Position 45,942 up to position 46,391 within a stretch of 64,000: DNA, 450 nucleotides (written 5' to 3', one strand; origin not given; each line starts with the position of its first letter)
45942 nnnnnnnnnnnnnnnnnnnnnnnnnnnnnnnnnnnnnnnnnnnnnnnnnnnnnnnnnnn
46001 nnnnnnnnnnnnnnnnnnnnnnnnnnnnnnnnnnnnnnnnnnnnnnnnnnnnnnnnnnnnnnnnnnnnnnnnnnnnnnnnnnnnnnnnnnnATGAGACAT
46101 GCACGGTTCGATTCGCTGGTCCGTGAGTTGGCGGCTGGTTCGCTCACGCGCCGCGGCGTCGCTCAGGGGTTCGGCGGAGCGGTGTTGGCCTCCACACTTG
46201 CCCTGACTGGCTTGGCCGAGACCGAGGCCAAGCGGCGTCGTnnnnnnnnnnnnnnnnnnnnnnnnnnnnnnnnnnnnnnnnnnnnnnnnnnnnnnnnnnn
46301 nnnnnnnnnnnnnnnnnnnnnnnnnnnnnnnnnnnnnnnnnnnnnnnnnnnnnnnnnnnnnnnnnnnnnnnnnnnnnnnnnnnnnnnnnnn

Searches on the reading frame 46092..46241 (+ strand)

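Call 47: search_protein_families(library=ncbifam, proteins=[window:46092-46241:+], max_evalue=10)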
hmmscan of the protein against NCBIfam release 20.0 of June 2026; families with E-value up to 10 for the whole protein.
seq(50 aa): 1 family
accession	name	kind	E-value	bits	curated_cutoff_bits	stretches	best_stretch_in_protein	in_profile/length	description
TIGR00267.1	TIGR00267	hypoth_equivalog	0.036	13.8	156.95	1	9-43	3-37/171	TIGR00267 family protein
